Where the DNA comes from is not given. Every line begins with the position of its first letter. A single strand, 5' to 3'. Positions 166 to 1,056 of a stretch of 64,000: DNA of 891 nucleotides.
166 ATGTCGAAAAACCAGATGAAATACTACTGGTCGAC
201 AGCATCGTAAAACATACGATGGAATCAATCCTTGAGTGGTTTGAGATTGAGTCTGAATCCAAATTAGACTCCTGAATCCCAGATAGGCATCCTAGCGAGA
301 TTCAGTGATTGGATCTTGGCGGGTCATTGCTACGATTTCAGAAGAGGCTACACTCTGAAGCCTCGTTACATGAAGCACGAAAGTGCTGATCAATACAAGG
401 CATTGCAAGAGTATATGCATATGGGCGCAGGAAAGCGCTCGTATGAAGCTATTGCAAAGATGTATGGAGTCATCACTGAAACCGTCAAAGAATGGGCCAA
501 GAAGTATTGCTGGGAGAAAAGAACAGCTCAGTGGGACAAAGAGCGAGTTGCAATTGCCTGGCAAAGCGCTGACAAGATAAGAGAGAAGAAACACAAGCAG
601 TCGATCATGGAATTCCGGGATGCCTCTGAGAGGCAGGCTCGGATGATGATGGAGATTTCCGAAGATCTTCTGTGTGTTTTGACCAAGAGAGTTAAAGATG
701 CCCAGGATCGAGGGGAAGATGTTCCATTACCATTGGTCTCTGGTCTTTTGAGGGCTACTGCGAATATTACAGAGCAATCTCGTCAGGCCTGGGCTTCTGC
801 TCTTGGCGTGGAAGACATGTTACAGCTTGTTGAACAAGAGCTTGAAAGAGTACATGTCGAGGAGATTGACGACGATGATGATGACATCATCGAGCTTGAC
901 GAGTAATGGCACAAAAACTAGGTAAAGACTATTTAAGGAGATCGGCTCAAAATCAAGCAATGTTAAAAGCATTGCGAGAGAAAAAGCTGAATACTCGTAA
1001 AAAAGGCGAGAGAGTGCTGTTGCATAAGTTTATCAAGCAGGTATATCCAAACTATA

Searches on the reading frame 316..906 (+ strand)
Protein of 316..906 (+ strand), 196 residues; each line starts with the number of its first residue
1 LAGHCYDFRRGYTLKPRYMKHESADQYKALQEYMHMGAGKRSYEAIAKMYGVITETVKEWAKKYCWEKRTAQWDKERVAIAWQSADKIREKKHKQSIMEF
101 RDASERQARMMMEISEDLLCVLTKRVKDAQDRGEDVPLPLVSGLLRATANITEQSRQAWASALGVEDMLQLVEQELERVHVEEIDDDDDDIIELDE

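Call 56: search_protein_families(library=pfam, proteins=[window:316-906:+], max_evalue=5)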
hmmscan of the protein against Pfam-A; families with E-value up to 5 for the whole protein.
window:316-906:+ (196 aa): 5 families
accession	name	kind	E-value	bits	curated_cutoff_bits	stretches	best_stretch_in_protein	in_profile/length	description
PF16508.11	NIBRIN_BRCT_II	-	0.023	15.5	27.2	1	24-124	17-114/122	Second BRCT domain on Nijmegen syndrome breakage protein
PF06056.18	Terminase_5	-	0.037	14.4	20.3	1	45-69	18-42/58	Putative ATPase subunit of terminase (gpP-like)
PF22561.2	HisKin-conflict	-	0.052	13.6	27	1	18-95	23-103/303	Histidine Kinase domain observed in conflict contexts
PF04218.19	CENP-B_N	-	0.12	12.5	21.2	1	40-63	23-45/53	CENP-B N-terminal DNA-binding domain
PF08822.17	DUF1804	-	0.23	11.8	29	1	21-84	3-61/164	Protein of unknown function (DUF1804)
